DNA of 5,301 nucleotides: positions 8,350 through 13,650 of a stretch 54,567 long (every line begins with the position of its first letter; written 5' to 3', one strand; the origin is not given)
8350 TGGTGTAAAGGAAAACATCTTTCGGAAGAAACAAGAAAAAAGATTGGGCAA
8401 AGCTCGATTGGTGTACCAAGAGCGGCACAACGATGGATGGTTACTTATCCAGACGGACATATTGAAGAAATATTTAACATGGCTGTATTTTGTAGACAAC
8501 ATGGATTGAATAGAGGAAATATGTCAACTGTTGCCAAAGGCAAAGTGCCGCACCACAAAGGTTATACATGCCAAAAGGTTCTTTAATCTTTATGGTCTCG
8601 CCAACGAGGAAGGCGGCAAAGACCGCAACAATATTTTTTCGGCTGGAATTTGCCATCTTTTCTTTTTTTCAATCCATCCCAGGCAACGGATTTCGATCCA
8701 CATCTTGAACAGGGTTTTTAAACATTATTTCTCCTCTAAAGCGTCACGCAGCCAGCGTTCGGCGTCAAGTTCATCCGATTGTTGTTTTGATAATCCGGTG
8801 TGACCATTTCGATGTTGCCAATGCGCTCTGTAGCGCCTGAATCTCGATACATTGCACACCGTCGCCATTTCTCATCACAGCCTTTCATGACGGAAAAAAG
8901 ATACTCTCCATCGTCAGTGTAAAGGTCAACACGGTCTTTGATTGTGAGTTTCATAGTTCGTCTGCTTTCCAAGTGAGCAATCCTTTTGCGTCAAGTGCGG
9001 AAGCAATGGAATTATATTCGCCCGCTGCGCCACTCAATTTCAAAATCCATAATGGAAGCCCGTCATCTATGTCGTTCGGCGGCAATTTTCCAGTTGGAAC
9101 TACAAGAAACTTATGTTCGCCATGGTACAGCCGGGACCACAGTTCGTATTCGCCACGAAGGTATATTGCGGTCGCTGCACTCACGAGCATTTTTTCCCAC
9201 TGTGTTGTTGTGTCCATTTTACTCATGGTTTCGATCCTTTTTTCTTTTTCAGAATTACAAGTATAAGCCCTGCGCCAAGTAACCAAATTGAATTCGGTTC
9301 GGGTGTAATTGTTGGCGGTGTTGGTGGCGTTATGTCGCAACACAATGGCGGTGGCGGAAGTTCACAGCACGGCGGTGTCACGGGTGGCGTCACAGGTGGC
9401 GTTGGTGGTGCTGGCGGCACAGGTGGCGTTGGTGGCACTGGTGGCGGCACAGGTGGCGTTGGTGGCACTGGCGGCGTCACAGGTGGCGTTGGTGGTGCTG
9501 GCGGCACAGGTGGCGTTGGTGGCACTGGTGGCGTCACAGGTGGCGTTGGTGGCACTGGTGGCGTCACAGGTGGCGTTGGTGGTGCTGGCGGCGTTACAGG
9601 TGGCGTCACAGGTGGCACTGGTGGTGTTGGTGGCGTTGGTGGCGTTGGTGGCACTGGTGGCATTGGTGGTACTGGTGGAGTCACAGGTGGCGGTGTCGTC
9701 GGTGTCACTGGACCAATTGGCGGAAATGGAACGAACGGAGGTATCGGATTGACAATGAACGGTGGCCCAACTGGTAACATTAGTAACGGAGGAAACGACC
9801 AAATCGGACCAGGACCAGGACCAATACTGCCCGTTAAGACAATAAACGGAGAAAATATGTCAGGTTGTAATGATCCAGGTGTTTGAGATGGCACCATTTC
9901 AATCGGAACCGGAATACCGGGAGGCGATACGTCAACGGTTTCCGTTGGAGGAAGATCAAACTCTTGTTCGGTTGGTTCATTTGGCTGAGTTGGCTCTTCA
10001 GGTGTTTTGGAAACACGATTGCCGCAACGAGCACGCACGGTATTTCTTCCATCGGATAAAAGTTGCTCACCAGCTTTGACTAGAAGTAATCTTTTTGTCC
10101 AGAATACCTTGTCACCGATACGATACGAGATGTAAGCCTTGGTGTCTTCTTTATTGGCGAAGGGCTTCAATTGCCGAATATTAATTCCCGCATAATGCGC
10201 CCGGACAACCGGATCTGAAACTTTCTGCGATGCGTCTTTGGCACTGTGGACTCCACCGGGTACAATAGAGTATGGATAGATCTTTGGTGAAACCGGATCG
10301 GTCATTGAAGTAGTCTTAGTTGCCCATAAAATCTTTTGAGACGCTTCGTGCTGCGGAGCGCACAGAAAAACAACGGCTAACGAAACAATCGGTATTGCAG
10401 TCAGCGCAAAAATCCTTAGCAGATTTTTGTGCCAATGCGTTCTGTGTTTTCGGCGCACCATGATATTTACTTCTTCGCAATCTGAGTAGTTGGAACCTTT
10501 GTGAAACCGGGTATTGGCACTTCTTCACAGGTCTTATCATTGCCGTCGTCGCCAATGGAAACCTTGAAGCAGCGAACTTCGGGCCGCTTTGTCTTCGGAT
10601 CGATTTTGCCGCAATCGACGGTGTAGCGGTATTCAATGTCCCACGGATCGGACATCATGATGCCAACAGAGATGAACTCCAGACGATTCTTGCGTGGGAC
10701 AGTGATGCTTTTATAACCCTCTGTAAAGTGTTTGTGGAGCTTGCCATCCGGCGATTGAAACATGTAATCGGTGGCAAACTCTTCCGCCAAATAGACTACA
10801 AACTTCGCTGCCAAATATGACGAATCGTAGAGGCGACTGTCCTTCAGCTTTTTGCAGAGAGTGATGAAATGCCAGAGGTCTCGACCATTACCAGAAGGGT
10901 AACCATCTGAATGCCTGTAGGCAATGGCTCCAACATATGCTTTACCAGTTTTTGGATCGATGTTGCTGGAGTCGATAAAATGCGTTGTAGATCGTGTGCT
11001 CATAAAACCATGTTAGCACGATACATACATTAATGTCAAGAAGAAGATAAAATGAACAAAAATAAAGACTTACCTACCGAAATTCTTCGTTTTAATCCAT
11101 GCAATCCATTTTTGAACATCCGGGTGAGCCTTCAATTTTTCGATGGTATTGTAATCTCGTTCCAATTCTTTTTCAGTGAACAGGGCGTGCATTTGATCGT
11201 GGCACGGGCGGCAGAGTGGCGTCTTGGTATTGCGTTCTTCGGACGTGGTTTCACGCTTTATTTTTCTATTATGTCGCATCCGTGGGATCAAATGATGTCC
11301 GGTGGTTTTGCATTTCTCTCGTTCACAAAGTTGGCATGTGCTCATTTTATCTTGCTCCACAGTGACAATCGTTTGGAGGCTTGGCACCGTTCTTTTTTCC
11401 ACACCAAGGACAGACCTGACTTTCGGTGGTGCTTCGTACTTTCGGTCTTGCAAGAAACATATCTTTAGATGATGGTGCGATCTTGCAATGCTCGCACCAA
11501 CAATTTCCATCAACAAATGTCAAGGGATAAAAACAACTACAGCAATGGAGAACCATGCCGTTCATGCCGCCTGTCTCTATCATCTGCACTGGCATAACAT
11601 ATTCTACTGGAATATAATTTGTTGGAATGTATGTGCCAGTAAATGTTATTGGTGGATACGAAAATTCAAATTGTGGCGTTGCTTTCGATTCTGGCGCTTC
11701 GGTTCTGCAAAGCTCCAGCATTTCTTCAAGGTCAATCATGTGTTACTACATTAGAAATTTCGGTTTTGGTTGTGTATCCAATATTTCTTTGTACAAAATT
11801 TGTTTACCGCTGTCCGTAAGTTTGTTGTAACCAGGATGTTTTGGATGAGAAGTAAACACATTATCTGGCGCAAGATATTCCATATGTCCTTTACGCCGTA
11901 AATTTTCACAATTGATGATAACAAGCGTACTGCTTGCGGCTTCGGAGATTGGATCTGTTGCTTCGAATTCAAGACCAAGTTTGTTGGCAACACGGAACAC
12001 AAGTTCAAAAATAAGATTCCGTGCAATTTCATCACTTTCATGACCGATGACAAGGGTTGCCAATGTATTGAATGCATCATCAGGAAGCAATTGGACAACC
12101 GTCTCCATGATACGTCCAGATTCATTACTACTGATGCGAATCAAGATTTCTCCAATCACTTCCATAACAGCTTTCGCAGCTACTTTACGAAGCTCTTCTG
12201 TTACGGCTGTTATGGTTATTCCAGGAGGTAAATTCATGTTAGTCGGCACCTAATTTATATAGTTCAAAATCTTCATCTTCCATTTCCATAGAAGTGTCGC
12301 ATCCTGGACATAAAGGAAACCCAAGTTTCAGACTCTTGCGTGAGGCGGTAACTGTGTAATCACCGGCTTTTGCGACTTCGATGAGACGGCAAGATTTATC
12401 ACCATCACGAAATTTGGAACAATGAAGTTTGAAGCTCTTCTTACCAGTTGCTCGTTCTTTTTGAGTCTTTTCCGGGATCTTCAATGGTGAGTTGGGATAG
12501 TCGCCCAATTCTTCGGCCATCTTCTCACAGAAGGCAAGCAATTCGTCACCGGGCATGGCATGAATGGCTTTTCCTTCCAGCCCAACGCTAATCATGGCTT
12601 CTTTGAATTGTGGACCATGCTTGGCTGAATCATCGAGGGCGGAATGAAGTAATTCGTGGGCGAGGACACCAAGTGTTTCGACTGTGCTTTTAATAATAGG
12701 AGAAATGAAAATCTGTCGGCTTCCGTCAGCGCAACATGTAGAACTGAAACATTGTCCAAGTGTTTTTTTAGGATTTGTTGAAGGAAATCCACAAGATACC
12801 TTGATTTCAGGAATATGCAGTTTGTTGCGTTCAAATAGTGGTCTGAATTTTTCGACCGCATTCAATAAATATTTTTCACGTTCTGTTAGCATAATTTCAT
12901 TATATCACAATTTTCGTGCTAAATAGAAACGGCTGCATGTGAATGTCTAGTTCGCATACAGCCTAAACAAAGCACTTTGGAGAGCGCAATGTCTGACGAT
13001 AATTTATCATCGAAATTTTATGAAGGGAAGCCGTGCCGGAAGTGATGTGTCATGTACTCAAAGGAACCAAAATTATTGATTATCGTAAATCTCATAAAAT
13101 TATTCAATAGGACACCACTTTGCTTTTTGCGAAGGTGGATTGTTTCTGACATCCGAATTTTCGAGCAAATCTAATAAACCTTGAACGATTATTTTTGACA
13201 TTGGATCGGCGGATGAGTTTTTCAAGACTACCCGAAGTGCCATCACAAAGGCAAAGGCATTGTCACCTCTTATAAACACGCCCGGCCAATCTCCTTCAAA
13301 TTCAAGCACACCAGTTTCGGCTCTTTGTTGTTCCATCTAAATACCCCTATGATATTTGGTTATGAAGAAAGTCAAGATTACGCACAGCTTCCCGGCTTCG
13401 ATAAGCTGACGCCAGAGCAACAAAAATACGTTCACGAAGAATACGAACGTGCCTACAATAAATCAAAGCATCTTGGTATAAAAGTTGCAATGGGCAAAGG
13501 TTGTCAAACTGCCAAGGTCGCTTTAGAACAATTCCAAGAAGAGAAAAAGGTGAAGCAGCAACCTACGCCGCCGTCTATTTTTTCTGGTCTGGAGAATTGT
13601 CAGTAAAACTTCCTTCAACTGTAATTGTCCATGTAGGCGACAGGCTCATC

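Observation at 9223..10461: Fourth PEP-CTERM protein carrying a 110-aa (TPPVPP)n stalk encoded by perfect 30-nt DNA repeats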

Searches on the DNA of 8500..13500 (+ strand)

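Call 11: search_dna_similar(query=window:8500-13500:+, collection=phages, mode=distant)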
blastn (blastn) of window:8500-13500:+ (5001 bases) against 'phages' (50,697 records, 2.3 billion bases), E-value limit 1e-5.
No match.

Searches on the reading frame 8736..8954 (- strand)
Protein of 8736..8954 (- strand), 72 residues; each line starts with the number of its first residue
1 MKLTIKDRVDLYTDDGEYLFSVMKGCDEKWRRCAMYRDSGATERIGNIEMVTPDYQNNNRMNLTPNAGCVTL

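Call 94: search_protein_families(library=pfam, proteins=[window:8736-8954:-], max_evalue=0.01)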
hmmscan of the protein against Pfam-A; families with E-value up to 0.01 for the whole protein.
window:8736-8954:- (72 aa): 1 family
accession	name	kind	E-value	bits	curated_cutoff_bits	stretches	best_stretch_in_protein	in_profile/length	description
PF12914.13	SH3_7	-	0.0073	16.6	21.3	0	5-21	17-33/47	SH3 domain of SH3b2 type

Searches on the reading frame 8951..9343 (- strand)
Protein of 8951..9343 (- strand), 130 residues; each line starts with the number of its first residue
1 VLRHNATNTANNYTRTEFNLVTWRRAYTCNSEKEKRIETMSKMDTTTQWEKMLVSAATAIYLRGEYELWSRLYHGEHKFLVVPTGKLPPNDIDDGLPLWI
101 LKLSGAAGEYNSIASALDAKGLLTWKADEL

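Call 7: search_protein_families(library=pfam, proteins=[window:8951-9343:-], max_evalue=0.1)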
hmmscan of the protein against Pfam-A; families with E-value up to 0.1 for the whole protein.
window:8951-9343:- (130 aa): 0 families

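Call 8: search_protein_families(library=ncbifam, proteins=[window:8951-9343:-], max_evalue=0.1)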
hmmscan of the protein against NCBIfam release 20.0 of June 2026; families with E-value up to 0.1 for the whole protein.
window:8951-9343:- (130 aa): 0 families

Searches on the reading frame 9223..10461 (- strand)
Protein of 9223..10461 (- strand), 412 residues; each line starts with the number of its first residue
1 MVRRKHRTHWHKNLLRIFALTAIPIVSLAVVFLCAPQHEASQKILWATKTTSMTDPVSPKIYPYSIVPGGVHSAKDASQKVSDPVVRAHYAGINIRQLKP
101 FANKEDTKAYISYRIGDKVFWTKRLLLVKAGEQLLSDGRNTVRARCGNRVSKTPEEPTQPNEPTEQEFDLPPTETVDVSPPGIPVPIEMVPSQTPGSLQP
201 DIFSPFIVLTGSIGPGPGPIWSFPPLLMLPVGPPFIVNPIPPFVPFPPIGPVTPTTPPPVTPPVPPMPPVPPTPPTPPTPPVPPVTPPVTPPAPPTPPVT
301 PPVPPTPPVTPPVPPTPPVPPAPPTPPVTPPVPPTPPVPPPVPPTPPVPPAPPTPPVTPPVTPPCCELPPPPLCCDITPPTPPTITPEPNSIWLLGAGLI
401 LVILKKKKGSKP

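Call 7: search_protein_families(library=pfam, proteins=[window:9223-10461:-], max_evalue=0.1)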
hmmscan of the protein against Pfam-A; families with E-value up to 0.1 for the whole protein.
window:9223-10461:- (412 aa): 0 families

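Call 8: search_protein_families(library=ncbifam, proteins=[window:9223-10461:-], max_evalue=0.1)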
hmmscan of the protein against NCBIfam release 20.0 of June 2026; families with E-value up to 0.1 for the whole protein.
window:9223-10461:- (412 aa): 1 family
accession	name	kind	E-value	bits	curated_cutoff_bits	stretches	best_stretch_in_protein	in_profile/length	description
NF041927.1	Xrt_dep_XDP1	equivalog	0.082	12.9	125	0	378-408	211-242/242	exosortase-dependent surface protein XDP1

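Call 18: find_related_loci(query=A1, collection=viral_contigs, flank=10000)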
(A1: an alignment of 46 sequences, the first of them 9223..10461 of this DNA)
Query A1 (412 aa) in viral_contigs; peptide patterns used: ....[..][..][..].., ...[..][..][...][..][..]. (x = any residue, [..] = any of these).
81 stretches matched a pattern, but none encodes a relative of the query by tblastn (E <= 1e-3).

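Call 23: find_related_loci(query=A1, collection=genome_contigs, flank=8000)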
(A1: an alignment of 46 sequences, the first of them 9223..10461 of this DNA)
Query A1 (412 aa) in genome_contigs; peptide patterns used: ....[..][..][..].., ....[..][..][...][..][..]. (x = any residue, [..] = any of these).
600 stretches matched a pattern (row limit reached: there are more); 547 encode a relative of the query (tblastn E <= 1e-3); the best 80 are kept; 80 distinct loci.
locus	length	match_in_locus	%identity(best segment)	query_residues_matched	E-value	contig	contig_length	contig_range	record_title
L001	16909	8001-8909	36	60-408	3e-40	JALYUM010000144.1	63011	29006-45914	MAG: Pseudomonadota bacterium isolate LAG bin17 SD1463-65_k127_364176, whole genome shotgun sequence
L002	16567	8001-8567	41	37-221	9e-36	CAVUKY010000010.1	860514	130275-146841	MAG: Bryobacterales bacterium isolate MFD01716.bin.2.112 genome assembly, contig: contig_63200, whole genome shotgun seq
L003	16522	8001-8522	37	6-171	6e-35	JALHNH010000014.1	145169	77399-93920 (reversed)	MAG: Bryobacter sp. isolate Bin_54_2 c_000000000752, whole genome shotgun sequence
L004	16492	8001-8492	42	16-171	2e-33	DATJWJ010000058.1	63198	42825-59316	MAG TPA_asm: Bryobacteraceae bacterium isolate SMAG_U15096 k141_1119069, whole genome shotgun sequence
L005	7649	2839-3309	38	22-171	4e-33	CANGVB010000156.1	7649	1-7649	MAG: Bryobacteraceae bacterium isolate RE-15aug16-189 genome assembly, contig: RE-15aug16-C17501, whole genome shotgun s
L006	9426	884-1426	40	1-174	4e-32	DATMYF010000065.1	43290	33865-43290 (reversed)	MAG TPA_asm: Bryobacteraceae bacterium isolate SMAG_U13139 k141_2412, whole genome shotgun sequence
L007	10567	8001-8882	33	60-393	4e-32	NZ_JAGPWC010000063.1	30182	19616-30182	Massilia sp. ST3 Massilia_ST3_Assembly_with_Trim_contig_63, whole genome shotgun sequence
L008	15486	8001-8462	38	9-158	2e-31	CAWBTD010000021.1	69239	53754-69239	MAG: Bryobacterales bacterium isolate MFD04580.bin.2.7 genome assembly, contig: contig_92840, whole genome shotgun seque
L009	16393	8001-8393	44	61-190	2e-31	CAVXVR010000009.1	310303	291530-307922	MAG: Terriglobia bacterium isolate MFD06714.bin.1.49 genome assembly, contig: contig_77917, whole genome shotgun sequenc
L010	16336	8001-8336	46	61-171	6e-31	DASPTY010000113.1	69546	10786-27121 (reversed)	MAG TPA_asm: Candidatus Limnocylindrales bacterium isolate SMAG_U12289 k141_725154, whole genome shotgun sequence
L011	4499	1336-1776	39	32-171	8e-31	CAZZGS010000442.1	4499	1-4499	MAG TPA_asm: uncultured Bryobacter sp. isolate SRP128246_co1_71 genome assembly, contig: NODE_55340_length_4499_cov_6.39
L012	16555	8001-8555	35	4-171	2e-30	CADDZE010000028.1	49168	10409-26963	Acidobacteria bacterium isolate 21 genome assembly, contig: NODE_347_length_49168_cov_10.014743, whole genome shotgun se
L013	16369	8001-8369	41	49-171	1e-30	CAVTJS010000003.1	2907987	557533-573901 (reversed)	MAG: Bryobacterales bacterium isolate MFD05580.bin.2.3 genome assembly, contig: contig_23125, whole genome shotgun seque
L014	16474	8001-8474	39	61-226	1e-30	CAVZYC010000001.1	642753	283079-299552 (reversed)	MAG: Candidatus Acidoferrales bacterium isolate MFD01828.bin.1.81 genome assembly, contig: contig_19361, whole genome sh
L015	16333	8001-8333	48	60-169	2e-30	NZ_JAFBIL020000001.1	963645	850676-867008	Massilia soli strain R798 NODE_1_length_963645_cov_201.505350, whole genome shotgun sequence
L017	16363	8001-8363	43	56-175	3e-30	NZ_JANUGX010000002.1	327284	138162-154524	Massilia norwichensis strain LMG 28164 2, whole genome shotgun sequence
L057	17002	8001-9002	31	60-404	1e-28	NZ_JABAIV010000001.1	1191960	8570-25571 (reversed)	Telluria aromaticivorans strain ML15P13 contig1, whole genome shotgun sequence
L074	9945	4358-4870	37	23-180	5e-28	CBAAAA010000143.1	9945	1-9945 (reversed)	MAG: uncultured Solirubrobacteraceae bacterium isolate Green_V.bin.4 genome assembly, contig: NODE_904_length_9945_cov_4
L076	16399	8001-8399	41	60-187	5e-28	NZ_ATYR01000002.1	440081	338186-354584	Massilia alkalitolerans DSM 17462 YWCDRAFT_scaffold_1.2_C, whole genome shotgun sequence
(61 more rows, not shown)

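Call 27: find_encoding_contigs(protein=window:9223-10461:-, flank=10000, max_places=10)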
Protein window:9223-10461:- (412 aa): no gene with exactly this product is on record in the collection.

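Call 50: search_protein_families(library=ncbifam, alignment_id=A1, max_evalue=0.01)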
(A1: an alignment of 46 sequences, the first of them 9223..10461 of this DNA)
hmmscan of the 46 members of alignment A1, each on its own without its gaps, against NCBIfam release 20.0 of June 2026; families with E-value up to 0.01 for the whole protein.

A. member 1, window:9223-10461:- (412 aa): 0 families

B. families by the number of members that match (of 46 scanned): 15 families
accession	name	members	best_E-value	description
TIGR02595.1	PEP_CTERM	21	7.7e-06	PEP-CTERM sorting domain-containing protein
NF038129.1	PEP_NF038129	20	3.5e-07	NF038129 family PEP-CTERM protein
NF038119.1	PEP_CTERM_MHFG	18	1.3e-05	MHFG family PEP-CTERM protein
NF033947.0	PEP-cistern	13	4e-05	cistern family PEP-CTERM protein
NF035944.1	PEPxxWA-CTERM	8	8e-06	PEPxxWA-CTERM sorting domain-containing protein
NF041927.1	Xrt_dep_XDP1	8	0.00026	exosortase-dependent surface protein XDP1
NF041538.1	PEP_EDSA_1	7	8.3e-06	EDSAP-1 family PEP-CTERM protein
NF033554.9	floc_PepA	7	2.8e-05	flocculation-associated PEP-CTERM protein PepA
NF038126.1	PEP_CTERM_FxDxF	6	8.8e-06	FxDxF family PEP-CTERM protein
NF038125.1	PEP_CTERM_THxN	5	7.1e-05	THxN family PEP-CTERM protein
NF038120.1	PEP_CTERM_QFxxD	3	0.0037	NF038120 family PEP-CTERM protein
NF038124.1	PEP_CTERM_TLD_A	2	0.0056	PEP_CTERM-anchored TLD domain-containing protein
NF047839.1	PspM_Rv2743c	1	0.0071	phage shock envelope stress response protein PspM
NF040979.1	Ve_Ilp_Nterm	1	0.0075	inverse autotransporter adhesin Ilp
NF052375.1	antisigma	1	0.0088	anti-sigma factor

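Call 89: list_cluster_members(proteins=[L076:7779-9119:+, L015:7767-9014:+, L017:7791-8981:+, L057:7782-9020:+, L003:8043-9266:+])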
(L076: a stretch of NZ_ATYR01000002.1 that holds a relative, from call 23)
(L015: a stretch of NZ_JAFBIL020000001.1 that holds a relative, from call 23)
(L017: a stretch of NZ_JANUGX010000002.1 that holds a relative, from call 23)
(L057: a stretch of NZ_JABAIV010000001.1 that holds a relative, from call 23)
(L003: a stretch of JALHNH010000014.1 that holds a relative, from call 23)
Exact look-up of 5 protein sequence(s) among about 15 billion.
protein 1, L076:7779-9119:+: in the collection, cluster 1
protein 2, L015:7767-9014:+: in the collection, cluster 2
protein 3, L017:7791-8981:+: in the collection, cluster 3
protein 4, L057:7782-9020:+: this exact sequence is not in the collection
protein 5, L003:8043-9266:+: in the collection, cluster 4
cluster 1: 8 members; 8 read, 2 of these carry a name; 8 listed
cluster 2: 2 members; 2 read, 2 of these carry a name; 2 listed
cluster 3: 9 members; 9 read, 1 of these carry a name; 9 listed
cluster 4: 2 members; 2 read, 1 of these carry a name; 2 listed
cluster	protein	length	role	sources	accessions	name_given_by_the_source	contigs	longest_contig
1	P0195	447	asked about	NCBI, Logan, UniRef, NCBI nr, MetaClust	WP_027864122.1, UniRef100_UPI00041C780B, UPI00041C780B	PEP-CTERM sorting domain-containing protein [Massilia alkalitolerans] | PEP-CTERM sorting domain-containing protein n=1 Tax=Massilia alkalitolerans TaxID=286638 ... | status=active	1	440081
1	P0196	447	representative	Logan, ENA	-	-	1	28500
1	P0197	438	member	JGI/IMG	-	hypothetical protein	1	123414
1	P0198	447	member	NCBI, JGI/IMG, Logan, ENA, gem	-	-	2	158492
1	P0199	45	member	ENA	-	-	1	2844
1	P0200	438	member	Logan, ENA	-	-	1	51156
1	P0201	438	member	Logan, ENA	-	-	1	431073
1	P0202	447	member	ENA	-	-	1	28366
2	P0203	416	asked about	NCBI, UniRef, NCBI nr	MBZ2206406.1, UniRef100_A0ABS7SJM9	PEP-CTERM sorting domain-containing protein [Massilia sp. R798] | PEP-CTERM sorting domain-containing protein n=1 Tax=Massilia soli TaxID=2792854 ... | PEP-CTERM sorting domain-containing protein [Massilia soli]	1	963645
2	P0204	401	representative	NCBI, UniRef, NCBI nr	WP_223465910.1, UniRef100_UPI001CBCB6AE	PEP-CTERM sorting domain-containing protein [Massilia soli] | PEP-CTERM sorting domain-containing protein n=1 Tax=Massilia soli TaxID=2792854 ...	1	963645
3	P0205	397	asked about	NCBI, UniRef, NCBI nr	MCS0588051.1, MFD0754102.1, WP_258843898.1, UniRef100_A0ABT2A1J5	PEP-CTERM sorting domain-containing protein [Massilia norwichensis] | PEP-CTERM sorting domain-containing protein n=1 Tax=Massilia norwichensis TaxID=1442366 ...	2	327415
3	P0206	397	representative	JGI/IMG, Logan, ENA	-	-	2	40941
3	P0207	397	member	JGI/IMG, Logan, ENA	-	-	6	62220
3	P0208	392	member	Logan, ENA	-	-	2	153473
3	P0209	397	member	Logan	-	-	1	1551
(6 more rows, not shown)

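Call 98: predict_structure(alignment_id=A1)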
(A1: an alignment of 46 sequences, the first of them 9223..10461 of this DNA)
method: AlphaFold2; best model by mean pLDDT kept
length: 412 residues; sequences in the alignment: 46
mean_pLDDT: 71.9   pTM: 0.43
mean pLDDT of the five models: 71.9, 70.0, 69.0, 67.2, 67.1
residues with pLDDT >= 90: 110; 70-90: 120; 50-70: 102; < 50: 80
segments of 3 or more residues with pLDDT < 50: 51-53, 191-221, 225-243, 245-252, 254-256, 365-367, 373-378
pLDDT, mean of each block of 10 residues (from residue 1): 58 81 85 63 55 64 95 97 97 98 98 98 98 98 98 98 93 64 54 38 36 43 46 44 43 53 71 74 67 70 71 74 73 75 78 70 53 49 67 83 83 56
secondary structure, 60 per line:
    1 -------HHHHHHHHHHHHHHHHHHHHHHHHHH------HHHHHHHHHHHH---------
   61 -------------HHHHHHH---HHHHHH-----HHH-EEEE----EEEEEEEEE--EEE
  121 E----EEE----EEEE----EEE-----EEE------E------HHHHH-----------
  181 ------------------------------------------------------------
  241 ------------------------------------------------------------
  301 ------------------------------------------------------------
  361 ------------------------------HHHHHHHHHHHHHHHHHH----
elements in order: H8-33 H40-51 H74-80 H84-89 E99-102 E107-115 E118-121 E126-128 E133-136 E141-143 E149-151 H165-169 H391-408
